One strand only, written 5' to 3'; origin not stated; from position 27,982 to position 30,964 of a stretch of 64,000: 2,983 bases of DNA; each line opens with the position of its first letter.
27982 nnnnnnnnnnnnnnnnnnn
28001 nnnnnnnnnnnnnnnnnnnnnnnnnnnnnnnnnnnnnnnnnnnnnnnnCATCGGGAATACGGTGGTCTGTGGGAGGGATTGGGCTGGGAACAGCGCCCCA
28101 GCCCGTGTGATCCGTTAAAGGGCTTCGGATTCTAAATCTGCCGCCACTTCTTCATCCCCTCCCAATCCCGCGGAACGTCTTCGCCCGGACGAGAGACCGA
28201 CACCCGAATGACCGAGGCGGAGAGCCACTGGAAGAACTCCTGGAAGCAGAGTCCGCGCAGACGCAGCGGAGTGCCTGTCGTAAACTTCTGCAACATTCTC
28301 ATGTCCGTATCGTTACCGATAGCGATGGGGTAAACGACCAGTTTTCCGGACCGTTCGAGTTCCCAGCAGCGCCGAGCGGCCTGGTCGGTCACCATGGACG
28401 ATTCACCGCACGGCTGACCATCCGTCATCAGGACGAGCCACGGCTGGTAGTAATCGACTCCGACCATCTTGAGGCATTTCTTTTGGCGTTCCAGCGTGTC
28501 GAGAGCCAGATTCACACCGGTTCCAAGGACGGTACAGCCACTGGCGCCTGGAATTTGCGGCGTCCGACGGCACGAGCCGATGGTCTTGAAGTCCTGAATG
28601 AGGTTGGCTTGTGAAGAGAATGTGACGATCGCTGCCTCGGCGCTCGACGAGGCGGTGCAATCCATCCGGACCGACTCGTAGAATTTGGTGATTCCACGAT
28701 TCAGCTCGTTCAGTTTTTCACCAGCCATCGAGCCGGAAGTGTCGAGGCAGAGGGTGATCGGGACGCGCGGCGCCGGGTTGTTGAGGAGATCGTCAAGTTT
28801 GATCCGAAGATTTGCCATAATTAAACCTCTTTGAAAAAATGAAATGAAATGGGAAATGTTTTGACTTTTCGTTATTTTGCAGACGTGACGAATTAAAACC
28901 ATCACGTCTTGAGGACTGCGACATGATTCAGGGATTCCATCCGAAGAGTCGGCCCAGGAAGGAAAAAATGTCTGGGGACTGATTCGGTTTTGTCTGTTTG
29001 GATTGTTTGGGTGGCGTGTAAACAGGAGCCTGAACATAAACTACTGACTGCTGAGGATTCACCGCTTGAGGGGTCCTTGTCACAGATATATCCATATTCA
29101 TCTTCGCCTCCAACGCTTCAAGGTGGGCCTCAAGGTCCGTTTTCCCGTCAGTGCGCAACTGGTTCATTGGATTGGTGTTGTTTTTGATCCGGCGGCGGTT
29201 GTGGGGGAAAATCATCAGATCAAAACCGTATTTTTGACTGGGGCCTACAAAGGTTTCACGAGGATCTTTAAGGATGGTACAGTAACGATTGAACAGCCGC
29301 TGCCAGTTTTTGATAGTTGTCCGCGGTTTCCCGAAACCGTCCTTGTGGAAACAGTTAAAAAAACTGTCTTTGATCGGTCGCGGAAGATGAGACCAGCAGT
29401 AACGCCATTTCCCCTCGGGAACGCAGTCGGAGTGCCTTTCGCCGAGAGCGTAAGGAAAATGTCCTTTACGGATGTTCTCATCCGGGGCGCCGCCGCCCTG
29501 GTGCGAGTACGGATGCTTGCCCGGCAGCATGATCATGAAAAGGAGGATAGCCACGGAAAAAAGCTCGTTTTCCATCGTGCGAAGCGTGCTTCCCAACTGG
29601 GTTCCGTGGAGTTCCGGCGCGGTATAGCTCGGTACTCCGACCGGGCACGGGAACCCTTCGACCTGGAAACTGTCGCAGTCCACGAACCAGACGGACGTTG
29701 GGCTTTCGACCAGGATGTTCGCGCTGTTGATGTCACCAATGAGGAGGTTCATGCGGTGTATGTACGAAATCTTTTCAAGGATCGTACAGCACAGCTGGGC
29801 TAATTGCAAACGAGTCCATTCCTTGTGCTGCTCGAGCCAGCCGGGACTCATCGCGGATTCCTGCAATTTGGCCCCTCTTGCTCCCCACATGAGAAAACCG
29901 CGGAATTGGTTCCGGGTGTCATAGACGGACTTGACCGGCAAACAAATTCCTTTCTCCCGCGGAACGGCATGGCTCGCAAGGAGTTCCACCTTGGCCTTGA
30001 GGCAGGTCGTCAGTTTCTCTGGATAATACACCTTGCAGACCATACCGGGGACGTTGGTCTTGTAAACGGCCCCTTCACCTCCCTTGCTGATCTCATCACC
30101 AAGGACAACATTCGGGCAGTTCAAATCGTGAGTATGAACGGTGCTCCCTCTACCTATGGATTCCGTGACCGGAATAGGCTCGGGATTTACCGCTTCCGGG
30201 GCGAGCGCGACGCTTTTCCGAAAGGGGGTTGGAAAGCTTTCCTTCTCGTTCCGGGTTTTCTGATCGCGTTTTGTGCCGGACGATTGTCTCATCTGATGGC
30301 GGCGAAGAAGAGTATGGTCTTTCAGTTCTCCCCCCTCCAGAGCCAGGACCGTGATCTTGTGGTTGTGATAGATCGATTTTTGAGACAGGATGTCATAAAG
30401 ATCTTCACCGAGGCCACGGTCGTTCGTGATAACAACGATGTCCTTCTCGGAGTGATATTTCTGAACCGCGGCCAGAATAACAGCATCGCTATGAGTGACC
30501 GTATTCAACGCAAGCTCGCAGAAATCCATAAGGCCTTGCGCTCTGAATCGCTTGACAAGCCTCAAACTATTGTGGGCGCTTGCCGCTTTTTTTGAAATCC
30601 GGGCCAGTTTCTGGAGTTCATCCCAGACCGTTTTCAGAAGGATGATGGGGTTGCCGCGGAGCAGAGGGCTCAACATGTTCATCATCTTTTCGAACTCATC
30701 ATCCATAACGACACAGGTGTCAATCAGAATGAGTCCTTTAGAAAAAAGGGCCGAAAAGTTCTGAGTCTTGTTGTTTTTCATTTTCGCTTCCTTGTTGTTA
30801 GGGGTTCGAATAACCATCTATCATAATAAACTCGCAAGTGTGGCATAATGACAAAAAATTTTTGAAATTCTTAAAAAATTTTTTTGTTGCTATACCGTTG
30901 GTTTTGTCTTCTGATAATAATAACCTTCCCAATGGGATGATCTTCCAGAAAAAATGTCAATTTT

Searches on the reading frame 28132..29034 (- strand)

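Call 21: search_protein_families(library=pfam, proteins=[window:28132-29034:-], max_evalue=0.001)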
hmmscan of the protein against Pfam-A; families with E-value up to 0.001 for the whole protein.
window:28132-29034:- (300 aa): 2 families
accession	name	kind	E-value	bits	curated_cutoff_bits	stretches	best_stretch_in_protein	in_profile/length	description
PF00092.34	VWA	-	4.3e-08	34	23.8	1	93-253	2-152/174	von Willebrand factor type A domain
PF13519.12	VWA_2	-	9.2e-07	29.9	27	1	94-207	2-107/107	von Willebrand factor type A domain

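Call 63: search_protein_families(library=padloc, proteins=[window:28132-29034:-], max_evalue=0.001)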
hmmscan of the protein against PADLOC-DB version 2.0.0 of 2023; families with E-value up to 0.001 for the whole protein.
window:28132-29034:- (300 aa): 0 families

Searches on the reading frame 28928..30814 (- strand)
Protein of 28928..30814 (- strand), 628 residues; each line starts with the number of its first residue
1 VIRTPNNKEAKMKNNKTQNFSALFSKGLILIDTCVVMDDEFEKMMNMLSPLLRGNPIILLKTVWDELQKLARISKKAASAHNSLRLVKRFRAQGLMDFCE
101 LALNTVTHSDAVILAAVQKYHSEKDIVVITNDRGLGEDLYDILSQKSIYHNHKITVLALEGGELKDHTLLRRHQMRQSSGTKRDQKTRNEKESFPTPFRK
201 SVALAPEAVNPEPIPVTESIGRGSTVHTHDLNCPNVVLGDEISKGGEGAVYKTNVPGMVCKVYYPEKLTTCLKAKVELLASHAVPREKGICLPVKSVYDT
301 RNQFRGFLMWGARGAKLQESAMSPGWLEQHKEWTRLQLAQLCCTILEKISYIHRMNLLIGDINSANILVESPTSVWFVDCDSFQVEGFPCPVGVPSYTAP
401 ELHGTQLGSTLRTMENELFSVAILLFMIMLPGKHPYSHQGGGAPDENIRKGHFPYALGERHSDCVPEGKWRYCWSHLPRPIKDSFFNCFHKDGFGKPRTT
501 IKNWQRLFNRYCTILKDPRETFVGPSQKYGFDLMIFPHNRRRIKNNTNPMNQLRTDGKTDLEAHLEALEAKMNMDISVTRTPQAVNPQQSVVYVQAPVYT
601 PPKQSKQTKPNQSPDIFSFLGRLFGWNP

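Call 21: search_protein_families(library=pfam, proteins=[window:28928-30814:-], max_evalue=0.001)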
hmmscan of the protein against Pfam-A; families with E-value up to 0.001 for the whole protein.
window:28928-30814:- (628 aa): 1 family
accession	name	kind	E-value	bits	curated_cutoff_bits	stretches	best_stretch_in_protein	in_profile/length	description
PF00069.31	Pkinase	-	1.4e-07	31.6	31.7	1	326-448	88-209/263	Protein kinase domain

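Call 63: search_protein_families(library=padloc, proteins=[window:28928-30814:-], max_evalue=0.001)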
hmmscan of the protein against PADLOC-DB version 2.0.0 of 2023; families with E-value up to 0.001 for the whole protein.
window:28928-30814:- (628 aa): 3 families
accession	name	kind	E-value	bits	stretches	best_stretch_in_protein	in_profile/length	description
PDLC04047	PD-T4-6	-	1.4e-05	22.4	1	329-439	104-215/327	-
PDLC04053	PD-T4-6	-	0.00019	19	1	338-439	112-214/311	-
PDLC03921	MkoA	-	0.00019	17.2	1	327-386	579-638/1607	-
